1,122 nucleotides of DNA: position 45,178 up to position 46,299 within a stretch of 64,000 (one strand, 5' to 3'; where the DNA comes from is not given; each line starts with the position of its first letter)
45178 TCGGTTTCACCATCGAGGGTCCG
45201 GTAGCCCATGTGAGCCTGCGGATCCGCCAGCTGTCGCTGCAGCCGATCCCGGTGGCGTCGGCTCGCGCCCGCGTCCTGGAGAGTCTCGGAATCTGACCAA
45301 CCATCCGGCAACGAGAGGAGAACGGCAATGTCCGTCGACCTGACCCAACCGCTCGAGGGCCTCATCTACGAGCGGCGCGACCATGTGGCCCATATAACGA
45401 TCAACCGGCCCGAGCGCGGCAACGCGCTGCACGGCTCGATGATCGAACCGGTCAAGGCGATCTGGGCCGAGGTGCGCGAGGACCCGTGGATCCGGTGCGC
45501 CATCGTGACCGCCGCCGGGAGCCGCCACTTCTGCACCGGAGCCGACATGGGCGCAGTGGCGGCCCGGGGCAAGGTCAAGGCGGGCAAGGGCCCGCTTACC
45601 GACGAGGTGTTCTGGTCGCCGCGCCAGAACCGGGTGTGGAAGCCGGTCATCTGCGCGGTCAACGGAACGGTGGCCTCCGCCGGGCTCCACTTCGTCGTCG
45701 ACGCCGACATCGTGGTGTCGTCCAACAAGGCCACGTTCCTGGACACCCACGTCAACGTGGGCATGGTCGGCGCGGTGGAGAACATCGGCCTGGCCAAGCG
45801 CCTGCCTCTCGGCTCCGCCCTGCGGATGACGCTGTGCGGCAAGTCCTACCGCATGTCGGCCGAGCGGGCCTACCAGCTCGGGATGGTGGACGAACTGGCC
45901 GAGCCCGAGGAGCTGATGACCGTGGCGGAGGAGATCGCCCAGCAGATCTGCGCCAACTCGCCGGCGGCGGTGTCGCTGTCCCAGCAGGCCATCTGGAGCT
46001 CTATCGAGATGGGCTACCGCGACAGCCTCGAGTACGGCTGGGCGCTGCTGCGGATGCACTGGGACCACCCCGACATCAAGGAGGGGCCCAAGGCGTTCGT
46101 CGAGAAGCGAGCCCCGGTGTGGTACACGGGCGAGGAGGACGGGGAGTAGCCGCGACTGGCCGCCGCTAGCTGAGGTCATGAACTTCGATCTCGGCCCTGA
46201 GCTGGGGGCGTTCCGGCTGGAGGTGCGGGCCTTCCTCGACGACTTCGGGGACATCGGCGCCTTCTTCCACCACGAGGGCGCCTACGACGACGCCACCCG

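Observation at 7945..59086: Ten copies of an AT-rich 18-bp palindrome mark nearly every promoter region of a ~52-kb island: candidate single regulon of the local FadR-type GntR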

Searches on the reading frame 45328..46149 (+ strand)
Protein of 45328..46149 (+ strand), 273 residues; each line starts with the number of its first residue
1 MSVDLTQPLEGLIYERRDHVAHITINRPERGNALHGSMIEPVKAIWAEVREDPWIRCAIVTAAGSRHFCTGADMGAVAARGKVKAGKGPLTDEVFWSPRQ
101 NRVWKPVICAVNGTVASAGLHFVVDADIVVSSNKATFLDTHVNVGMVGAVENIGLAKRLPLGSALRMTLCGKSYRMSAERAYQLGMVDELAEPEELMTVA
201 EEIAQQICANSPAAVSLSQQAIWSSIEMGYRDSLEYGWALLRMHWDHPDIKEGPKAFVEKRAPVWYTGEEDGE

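Call 37: search_solved_structures(query=window:45328-46149:+, max_evalue=1e-15)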
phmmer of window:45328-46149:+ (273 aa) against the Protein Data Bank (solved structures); distinct sequences matched with E-value up to 1e-15: 71 (the best 60 are shown).
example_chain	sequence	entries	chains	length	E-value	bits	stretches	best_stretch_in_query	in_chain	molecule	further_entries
3tlf_A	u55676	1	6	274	7e-46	160.2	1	11-266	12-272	enoyl-CoA hydratase/isomerase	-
3r9t_A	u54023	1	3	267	4.8e-35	124.6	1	10-266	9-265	EchA1_1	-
3r9s_A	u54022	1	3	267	6.8e-35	124.1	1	10-266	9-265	Carnitinyl-CoA dehydratase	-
5z7r_A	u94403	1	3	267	1e-31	113.7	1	9-262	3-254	Short-chain-enoyl-CoA hydratase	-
3r0o_A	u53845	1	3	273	2.1e-30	109.4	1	10-266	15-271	Carnitinyl-CoA dehydratase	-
3trr_A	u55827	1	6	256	1.5e-29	106.6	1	12-266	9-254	Probable enoyl-CoA hydratase/isomerase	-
9qwv_A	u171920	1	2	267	2.2e-27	99.5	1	14-264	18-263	Enoyl-CoA hydratase, mitochondrial, putative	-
3rsi_A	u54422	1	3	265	3.7e-27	98.8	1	12-263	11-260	Putative enoyl-CoA hydratase/isomerase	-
4fzw_C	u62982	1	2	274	3.9e-27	98.7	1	19-268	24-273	1,2-epoxyphenylacetyl-CoA isomerase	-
4f47_A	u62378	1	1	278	4.4e-27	98.5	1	13-264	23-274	Enoyl-CoA hydratase EchA19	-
3qxi_A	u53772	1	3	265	5.6e-27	98.2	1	12-265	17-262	Enoyl-CoA hydratase EchA1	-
6ldz_A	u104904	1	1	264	1.5e-26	96.8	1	12-265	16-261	Probable enoyl-CoA hydratase EchA1 (Enoyl hydrase) (Unsaturated acyl-CoA hydratase) (Croto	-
5kjp_A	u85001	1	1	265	1.5e-26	96.8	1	12-265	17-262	Enoyl-CoA hydratase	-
6wyi_A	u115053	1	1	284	3e-26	95.8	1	13-264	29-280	EchA19, enoyl-CoA hydratase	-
6ijk_A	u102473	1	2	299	2.9e-25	92.6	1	6-263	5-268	Enoyl-CoA hydratase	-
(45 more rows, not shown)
